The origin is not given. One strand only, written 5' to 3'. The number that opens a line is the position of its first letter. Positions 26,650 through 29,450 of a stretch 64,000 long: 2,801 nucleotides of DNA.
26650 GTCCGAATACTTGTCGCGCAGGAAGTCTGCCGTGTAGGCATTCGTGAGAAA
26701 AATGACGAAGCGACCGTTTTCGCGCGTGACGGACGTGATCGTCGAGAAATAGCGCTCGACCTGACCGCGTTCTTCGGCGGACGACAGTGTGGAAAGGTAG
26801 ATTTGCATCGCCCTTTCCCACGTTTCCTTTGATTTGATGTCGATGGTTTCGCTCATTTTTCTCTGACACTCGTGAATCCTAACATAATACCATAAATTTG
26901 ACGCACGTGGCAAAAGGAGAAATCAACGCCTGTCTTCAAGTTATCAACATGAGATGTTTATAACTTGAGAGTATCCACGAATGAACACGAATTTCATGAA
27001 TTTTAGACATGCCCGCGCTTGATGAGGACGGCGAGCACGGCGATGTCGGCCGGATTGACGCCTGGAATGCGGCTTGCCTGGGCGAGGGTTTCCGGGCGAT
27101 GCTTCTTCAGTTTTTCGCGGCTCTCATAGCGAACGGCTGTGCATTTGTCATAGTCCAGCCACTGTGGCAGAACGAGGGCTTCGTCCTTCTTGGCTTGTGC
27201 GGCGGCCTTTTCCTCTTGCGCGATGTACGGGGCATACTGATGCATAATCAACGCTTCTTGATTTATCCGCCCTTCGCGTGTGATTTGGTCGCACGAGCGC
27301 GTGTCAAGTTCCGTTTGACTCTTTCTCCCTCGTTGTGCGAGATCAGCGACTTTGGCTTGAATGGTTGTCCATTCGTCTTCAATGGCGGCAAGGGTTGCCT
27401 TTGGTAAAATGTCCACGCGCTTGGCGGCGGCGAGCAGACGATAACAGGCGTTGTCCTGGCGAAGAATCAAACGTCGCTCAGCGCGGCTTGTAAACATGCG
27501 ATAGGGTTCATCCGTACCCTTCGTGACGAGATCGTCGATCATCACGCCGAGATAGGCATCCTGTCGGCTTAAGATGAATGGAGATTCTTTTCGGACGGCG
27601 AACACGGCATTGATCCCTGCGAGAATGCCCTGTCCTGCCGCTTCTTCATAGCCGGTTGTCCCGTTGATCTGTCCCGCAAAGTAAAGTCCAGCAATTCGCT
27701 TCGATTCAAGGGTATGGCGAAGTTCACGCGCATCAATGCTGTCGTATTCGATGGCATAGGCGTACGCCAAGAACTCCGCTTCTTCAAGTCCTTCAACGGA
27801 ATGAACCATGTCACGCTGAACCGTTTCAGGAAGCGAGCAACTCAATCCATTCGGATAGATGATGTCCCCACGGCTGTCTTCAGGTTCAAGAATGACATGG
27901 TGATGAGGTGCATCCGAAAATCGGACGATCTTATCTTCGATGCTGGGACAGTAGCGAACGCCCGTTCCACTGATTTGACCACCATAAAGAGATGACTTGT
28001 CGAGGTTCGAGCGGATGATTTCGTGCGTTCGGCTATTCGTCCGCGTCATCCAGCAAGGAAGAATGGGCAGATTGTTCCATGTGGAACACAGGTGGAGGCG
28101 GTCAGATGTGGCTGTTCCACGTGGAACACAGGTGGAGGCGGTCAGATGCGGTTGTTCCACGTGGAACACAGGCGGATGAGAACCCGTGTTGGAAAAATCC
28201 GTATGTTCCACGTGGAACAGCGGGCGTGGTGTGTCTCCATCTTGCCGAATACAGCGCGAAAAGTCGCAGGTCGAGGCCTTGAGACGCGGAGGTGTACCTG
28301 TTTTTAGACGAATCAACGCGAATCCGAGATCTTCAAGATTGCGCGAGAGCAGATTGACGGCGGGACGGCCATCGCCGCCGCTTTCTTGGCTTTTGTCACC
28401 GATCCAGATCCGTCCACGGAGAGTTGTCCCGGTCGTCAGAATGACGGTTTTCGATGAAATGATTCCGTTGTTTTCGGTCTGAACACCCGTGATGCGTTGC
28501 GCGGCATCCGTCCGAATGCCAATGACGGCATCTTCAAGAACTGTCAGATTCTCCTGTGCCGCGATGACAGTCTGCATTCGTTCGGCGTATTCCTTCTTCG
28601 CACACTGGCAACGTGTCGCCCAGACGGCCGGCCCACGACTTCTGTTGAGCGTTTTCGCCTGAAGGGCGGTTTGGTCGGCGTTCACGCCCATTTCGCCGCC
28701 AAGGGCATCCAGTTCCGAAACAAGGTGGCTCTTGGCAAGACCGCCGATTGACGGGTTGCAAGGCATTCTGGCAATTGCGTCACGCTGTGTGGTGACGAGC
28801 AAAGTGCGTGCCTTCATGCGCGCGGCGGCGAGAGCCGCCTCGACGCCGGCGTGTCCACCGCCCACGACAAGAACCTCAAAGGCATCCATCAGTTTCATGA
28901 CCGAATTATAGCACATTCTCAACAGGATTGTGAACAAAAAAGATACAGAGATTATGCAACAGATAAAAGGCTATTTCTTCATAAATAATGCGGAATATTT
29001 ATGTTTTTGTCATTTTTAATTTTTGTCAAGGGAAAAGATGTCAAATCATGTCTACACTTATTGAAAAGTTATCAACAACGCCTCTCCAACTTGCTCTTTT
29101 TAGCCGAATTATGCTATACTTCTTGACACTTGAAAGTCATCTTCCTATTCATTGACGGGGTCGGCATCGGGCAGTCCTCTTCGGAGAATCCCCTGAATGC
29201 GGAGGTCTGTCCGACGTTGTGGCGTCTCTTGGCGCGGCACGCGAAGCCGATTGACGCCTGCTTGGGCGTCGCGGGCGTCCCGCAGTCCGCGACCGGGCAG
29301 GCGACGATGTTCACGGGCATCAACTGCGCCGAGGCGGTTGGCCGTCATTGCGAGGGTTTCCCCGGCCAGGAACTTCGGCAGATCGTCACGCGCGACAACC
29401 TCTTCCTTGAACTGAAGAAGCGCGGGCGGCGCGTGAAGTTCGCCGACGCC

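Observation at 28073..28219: Centromere-like parS array written inside the mnmG coding sequence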

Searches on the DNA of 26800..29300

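Call 75: search_rna_families(source=window, start=26800, end=29300, threshold=evalue, max_evalue=1)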
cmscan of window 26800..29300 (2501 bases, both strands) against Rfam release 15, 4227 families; matches with E-value up to 1: 2.
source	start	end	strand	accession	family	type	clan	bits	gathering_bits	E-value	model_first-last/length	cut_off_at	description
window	28123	28196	+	RF02248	Six3os1_3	Gene; lncRNA;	-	20.3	40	0.024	1-75/75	no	Six3os1 conserved region 3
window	28142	28230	+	RF03590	mir-2009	Gene; miRNA;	-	20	90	0.54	1-83/83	no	mir-2009 microRNA precursor family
